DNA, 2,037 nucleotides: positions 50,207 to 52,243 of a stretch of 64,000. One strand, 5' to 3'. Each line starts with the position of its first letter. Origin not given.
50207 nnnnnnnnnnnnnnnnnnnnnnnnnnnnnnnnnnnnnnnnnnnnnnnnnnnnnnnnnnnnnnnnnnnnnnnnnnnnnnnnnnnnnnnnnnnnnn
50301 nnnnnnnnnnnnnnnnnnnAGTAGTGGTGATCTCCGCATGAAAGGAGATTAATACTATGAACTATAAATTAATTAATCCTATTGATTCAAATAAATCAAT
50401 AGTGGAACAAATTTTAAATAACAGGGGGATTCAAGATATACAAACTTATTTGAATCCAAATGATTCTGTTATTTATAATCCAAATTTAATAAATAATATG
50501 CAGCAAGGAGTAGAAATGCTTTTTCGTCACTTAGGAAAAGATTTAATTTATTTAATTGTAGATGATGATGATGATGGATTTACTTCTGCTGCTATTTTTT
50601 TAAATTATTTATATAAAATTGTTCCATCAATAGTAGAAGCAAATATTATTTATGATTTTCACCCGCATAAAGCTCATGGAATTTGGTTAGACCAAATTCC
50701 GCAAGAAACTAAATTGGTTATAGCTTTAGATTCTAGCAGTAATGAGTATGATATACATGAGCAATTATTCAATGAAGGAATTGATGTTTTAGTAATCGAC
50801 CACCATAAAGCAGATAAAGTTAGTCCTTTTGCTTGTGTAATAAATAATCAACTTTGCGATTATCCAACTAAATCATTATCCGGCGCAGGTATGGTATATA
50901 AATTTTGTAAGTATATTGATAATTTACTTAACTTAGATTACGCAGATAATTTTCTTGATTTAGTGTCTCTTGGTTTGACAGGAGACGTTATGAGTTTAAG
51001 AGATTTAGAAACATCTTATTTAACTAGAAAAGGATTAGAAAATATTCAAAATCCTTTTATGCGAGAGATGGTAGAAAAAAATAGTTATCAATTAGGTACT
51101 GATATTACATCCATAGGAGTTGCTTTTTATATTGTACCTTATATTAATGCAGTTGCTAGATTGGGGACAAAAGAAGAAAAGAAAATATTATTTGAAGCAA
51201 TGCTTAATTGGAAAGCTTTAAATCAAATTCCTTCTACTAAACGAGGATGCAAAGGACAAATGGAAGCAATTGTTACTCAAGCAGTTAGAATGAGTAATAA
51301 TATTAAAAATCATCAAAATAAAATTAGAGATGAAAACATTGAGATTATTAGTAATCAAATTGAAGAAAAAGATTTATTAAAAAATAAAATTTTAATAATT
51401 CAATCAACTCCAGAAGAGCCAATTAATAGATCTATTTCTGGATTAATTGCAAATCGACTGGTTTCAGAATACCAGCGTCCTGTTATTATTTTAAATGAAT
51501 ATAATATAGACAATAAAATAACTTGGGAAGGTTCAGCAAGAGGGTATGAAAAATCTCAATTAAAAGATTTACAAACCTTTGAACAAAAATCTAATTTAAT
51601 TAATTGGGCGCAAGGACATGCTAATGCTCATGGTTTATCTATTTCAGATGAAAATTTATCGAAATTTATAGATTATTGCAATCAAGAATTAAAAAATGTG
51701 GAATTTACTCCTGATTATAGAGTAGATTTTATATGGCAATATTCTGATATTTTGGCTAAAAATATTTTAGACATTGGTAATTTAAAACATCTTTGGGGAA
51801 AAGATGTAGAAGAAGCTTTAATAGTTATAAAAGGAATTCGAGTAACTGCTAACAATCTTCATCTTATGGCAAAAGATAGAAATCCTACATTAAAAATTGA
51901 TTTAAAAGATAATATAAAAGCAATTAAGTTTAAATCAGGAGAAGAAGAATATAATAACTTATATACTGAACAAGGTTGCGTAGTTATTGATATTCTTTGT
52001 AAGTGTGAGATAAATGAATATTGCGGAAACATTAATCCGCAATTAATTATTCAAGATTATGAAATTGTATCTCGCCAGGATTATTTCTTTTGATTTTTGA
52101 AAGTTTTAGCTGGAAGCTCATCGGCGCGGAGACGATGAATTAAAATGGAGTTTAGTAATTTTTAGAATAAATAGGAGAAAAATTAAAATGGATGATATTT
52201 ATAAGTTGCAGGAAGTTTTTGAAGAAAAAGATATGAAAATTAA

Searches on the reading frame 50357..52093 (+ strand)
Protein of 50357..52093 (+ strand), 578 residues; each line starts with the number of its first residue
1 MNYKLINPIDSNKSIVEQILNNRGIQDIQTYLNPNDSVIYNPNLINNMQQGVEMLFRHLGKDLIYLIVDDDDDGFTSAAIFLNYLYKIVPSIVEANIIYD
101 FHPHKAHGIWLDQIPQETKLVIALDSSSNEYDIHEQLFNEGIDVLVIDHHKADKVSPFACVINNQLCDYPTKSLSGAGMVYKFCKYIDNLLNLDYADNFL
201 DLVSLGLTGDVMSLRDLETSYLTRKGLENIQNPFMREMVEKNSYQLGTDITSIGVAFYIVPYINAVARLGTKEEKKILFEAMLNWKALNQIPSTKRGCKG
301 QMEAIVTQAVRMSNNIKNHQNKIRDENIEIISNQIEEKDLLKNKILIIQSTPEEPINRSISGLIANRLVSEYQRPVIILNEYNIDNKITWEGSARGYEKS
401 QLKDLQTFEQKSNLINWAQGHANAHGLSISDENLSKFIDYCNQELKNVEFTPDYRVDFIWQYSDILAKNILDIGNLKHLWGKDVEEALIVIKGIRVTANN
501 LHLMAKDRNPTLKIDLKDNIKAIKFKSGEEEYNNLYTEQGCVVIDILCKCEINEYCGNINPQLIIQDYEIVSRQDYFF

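Call 14: search_protein_families(library=phrogs, proteins=[window:50357-52093:+])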
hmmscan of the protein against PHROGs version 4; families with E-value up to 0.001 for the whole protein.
window:50357-52093:+ (578 aa): 2 families
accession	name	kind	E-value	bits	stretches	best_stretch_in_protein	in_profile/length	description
phrog_2484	-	DNA, RNA and nucleotide metabolism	9.5e-150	500.8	1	1-574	1-562/564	RecJ-like ssDNA exonuclease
phrog_4771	-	other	9.1e-07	29.3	1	63-184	18-127/363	DHH phosphoesterase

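Call 80: search_dna_similar(query=window:50357-52093:+, collection=phages, mode=protein, max_rows=12)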
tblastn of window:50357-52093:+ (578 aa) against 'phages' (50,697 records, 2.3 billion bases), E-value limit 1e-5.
Records with a match: 220; places in all: 220; records where one place covers at least 80% of the query: 182.
Best place of each record, by identity: <60% 220.
By first word of the organism name: Bacillus 61; Staphylococcus 46; Lactococcus 29; Enterococcus 20; Lactobacillus 18; Bacteriophage 16; Enterocloster 6; Listeria 5; Mammaliicoccus 4; Geobacillus 3; and 9 more.
By host as written in the record: - 26; Lactococcus lactis 19; Staphylococcus sp. 17; Bacillus subtilis BEST7003 11; Bacillus anthracis Sterne 10; Lactobacillus plantarum 8; Bacillus subtilis 7; Bacillus anthracis 7; and 64 more.
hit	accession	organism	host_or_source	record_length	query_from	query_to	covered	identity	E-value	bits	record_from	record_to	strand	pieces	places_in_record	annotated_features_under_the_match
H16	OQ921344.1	Bacillus phage SPbetaL4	Bacillus subtilis BEST7003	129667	1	571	99%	37.0%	3e-101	342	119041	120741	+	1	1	hypothetical protein (x2)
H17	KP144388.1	Geobacillus virus E3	failed fermentation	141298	3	567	98%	37.1%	1e-97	332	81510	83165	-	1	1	putative single stranded DNA exonuclease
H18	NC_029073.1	Geobacillus virus E3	failed fermentation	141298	3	567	98%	37.1%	1e-97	332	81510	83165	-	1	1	RecJ-like ssDNA exonuclease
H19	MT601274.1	Bacillus phage vB_BsuS-Goe13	Bacillus subtilis Delta6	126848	1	571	99%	36.7%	8e-101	341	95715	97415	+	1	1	yorK: putative ssDNA-specific endonuclease | hypothetical: hypothetical protein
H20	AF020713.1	Bacillus phage SPBc2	-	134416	1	571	99%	36.7%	1e-99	337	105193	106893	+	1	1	yorK: putative ss-DNA-specific endonuclease | yorJ: hypothetical protein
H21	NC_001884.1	Bacillus phage SPBc2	Bacillus subtilis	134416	1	571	99%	36.7%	1e-99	337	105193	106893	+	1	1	yorK: RecJ-like ssDNA exonuclease | yorJ: hypothetical protein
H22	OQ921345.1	Bacillus phage SPbetaL5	Bacillus subtilis BEST7003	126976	1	571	99%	36.3%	8e-99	335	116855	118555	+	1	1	hypothetical protein (x2)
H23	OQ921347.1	Bacillus phage SPbetaL7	Bacillus subtilis BEST7003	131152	1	571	99%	36.3%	8e-99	335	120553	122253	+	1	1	hypothetical protein (x2)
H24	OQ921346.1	Bacillus phage SPbetaL6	Bacillus subtilis BEST7003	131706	1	571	99%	36.3%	8e-99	335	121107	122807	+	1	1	hypothetical protein (x2)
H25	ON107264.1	Bacillus phage BUCT083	Bacillus subtilis subsp. subtilis str. ...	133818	1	571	99%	36.3%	8e-99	335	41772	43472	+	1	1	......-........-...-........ exonuclease | hypothetical protein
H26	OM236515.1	Bacillus phage SPR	Bacillus subtilis BEST7003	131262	1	571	99%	36.3%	9e-99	335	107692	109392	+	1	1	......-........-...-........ exonuclease | hypothetical protein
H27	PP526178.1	Bacillus phage phi3T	Bacillus subtilis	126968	1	571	99%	36.3%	1e-98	335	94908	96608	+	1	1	record has no annotation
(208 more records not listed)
